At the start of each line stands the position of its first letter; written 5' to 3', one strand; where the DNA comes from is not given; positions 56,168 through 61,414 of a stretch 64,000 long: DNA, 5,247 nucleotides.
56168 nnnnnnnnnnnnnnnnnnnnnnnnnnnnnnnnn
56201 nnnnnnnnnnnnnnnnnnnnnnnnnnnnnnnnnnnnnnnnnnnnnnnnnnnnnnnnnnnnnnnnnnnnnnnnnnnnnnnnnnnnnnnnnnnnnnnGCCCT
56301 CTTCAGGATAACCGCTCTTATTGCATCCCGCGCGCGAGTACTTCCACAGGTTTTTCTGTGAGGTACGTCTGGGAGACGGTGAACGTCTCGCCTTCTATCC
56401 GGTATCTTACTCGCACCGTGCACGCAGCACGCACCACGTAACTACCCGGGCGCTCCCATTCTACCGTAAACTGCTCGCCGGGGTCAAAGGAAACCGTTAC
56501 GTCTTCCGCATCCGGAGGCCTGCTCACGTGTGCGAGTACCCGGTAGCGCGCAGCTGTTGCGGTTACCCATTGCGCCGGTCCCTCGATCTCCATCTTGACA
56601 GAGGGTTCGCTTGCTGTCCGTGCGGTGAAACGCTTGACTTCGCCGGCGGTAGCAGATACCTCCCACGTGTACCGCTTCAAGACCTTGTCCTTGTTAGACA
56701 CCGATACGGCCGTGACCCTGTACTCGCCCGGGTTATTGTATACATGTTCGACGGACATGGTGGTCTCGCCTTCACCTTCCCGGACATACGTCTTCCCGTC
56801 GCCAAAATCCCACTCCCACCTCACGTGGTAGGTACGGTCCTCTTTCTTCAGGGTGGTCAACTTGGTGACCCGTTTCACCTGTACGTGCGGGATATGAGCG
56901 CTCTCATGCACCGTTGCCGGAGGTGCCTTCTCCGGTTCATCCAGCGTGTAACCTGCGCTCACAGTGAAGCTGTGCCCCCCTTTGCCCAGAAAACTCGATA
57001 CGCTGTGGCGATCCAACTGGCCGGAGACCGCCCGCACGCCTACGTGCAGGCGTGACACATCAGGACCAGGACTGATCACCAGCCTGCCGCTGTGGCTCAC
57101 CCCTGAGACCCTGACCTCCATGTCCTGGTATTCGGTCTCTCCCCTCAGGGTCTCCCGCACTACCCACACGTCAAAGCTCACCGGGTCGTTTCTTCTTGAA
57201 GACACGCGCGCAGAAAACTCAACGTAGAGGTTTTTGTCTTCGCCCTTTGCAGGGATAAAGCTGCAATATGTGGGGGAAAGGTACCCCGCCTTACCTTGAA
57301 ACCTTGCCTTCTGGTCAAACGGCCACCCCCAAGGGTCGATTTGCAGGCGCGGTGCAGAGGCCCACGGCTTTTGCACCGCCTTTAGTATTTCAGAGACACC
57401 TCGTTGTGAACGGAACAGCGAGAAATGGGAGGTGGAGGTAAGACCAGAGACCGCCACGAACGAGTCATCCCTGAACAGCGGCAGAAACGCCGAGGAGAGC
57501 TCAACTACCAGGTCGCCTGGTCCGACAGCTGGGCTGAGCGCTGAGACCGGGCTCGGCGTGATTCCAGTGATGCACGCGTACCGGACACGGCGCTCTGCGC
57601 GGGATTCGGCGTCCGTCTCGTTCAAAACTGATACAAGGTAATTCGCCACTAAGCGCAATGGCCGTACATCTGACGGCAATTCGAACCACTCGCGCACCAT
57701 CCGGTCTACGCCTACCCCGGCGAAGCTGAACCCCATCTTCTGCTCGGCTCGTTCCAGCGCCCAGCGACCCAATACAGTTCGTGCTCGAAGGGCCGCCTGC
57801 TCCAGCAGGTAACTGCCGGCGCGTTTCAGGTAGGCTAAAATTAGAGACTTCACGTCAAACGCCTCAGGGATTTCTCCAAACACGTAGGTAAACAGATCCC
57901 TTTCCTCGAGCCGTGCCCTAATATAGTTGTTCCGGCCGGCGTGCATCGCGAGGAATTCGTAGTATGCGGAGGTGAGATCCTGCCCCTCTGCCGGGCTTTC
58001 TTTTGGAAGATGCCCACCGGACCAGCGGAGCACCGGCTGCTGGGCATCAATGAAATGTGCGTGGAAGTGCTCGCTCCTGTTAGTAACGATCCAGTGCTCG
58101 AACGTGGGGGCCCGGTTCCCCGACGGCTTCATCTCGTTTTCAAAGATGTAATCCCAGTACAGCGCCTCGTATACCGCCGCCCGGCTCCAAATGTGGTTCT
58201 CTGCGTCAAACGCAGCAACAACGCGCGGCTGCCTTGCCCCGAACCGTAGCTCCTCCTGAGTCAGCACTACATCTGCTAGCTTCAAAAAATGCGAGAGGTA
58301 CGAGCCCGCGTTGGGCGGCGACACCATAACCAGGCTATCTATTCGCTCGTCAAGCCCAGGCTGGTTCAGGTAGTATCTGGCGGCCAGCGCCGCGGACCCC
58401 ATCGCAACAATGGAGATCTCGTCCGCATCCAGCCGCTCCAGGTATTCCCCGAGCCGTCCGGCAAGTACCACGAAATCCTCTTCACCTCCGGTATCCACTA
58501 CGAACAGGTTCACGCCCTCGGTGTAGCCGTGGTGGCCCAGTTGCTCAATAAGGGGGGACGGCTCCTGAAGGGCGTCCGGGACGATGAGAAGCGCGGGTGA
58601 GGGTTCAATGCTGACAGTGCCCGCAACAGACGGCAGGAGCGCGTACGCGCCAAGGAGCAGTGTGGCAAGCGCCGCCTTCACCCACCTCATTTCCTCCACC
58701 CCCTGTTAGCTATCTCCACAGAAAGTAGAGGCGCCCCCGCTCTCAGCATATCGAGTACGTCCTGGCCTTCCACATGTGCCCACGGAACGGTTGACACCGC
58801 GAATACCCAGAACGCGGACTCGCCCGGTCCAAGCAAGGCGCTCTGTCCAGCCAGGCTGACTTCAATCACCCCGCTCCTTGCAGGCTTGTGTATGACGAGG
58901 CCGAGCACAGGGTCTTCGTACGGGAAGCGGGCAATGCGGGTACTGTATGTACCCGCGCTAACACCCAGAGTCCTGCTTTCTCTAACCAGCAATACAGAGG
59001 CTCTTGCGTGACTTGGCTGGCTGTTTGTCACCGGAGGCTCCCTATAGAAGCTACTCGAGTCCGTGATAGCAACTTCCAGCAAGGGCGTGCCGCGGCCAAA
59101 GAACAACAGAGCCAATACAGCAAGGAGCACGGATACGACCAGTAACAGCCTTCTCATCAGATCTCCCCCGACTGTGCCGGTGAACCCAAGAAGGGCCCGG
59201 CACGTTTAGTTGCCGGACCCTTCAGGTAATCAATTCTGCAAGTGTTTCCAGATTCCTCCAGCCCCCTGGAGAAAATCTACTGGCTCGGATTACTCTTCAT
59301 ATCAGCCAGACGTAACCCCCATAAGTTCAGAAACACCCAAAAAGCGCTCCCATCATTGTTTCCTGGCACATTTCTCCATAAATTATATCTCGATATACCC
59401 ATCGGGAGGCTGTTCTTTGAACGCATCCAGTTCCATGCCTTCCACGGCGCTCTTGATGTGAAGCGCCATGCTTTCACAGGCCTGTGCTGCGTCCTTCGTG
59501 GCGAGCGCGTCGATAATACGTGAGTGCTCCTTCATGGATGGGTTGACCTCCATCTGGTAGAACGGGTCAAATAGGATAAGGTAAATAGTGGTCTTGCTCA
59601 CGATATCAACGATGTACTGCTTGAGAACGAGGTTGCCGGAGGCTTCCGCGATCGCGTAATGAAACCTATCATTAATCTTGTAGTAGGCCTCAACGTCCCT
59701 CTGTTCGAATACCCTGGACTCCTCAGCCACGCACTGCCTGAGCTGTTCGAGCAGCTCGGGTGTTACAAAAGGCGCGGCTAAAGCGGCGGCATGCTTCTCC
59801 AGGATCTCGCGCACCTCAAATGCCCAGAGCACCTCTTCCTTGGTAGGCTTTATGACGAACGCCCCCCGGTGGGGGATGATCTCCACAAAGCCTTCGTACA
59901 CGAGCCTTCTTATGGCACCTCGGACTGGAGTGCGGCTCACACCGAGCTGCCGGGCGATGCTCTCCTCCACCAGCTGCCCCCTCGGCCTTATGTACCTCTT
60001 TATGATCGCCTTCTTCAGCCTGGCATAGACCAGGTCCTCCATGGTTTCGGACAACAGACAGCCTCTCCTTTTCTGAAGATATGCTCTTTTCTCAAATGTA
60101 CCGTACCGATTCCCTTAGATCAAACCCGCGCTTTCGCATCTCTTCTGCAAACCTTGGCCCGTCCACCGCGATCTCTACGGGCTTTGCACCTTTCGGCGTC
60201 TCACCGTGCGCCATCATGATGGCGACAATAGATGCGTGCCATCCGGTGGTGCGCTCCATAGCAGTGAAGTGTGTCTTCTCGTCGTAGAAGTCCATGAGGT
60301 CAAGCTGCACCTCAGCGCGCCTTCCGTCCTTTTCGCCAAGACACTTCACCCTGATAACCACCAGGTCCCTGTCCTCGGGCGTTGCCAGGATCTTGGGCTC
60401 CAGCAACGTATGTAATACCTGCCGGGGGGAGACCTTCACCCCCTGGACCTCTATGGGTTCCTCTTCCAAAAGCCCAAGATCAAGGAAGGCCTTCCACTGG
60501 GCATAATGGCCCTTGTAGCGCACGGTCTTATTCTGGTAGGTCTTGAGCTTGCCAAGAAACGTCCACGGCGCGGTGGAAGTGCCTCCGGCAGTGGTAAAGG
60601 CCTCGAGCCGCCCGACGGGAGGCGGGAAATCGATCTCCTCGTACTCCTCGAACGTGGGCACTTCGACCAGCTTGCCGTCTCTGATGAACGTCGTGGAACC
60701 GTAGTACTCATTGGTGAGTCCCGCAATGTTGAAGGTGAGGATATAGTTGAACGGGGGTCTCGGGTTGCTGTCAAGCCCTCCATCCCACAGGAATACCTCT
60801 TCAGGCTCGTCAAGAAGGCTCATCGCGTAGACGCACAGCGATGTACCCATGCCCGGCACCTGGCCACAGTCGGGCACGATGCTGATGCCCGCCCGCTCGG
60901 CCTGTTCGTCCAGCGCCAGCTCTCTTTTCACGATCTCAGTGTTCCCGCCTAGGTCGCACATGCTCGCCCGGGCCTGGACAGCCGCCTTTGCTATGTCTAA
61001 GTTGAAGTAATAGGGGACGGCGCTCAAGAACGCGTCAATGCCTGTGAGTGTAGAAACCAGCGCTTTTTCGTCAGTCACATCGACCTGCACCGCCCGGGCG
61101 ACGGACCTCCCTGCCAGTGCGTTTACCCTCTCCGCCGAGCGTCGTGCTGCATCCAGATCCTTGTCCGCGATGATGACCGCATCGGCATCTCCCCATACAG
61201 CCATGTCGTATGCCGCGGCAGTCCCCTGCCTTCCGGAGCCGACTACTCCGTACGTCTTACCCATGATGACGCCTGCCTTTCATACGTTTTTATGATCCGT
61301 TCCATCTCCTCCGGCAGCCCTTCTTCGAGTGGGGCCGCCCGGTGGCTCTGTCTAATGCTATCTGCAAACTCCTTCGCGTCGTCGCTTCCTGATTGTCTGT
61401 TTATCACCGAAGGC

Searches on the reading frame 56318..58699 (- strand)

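Call 52: search_protein_families(library=pfam, proteins=[window:56318-58699:-], max_evalue=0.00001)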
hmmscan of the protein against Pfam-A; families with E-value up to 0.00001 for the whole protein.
window:56318-58699:- (793 aa): 2 families
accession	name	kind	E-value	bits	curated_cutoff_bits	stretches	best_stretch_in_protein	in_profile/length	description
PF00801.26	PKD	-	2e-10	40.9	23.5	1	621-669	25-67/80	PKD domain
PF18911.6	PKD_4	-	3.5e-09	37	27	1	606-664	14-66/85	PKD domain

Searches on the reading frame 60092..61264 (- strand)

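Call 52: search_protein_families(library=pfam, proteins=[window:60092-61264:-], max_evalue=0.00001)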
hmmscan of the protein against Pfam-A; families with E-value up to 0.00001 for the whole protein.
window:60092-61264:- (390 aa): 2 families
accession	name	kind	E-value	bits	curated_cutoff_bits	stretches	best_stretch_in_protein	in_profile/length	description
PF16653.10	Sacchrp_dh_C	-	8.9e-37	128.1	31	1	137-380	4-264/265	Saccharopine dehydrogenase C-terminal domain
PF03435.24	Sacchrp_dh_NADP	-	1.5e-15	58.1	25.1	1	7-130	3-129/129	Saccharopine dehydrogenase NADP binding domain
